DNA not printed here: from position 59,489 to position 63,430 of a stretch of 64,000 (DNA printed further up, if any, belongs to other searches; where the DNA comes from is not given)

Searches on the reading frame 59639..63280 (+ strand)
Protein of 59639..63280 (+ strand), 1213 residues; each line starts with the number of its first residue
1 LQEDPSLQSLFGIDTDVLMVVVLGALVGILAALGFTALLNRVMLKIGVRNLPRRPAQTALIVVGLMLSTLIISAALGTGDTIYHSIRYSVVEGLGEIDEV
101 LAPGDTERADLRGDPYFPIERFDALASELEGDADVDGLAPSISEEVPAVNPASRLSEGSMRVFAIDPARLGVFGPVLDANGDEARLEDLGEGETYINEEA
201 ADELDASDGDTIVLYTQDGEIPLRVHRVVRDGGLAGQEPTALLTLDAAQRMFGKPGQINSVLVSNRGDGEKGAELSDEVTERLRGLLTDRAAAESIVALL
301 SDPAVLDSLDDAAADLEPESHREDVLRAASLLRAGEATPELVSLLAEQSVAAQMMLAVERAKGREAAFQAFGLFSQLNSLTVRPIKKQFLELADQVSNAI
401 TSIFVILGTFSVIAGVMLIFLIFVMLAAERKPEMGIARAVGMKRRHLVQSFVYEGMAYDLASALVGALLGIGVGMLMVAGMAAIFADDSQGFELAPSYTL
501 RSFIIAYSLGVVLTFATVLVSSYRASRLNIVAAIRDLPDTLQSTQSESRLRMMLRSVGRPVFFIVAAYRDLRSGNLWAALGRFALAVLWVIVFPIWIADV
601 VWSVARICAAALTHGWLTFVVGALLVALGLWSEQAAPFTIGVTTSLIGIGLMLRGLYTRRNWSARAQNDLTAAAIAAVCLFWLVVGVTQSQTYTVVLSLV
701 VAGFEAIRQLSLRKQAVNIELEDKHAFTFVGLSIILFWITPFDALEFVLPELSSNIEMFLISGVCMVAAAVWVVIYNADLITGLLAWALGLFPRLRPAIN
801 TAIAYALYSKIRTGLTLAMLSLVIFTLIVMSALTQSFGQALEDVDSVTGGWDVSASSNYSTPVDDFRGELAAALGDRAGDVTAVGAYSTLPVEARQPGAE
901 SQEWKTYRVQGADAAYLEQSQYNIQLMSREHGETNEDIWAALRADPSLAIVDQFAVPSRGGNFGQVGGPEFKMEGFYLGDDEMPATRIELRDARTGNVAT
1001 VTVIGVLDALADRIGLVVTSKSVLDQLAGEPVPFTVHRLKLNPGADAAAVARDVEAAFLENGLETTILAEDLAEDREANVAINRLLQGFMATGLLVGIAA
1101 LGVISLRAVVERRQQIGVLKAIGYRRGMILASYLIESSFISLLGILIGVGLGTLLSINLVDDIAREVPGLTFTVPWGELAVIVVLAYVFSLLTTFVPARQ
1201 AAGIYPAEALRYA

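Call 60: search_protein_families(library=pfam, proteins=[window:59639-63280:+], max_evalue=0.0001)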
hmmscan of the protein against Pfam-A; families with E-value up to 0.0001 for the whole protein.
window:59639-63280:+ (1213 aa): 2 families
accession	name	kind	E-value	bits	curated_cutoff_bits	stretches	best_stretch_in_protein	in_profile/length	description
PF02687.27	FtsX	-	6.7e-31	107.3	25.5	2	1089-1206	3-120/120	FtsX-like permease C-terminal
PF12704.14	MacB_PCD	-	1.6e-07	32.3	27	1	58-280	1-205/207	MacB-like periplasmic core domain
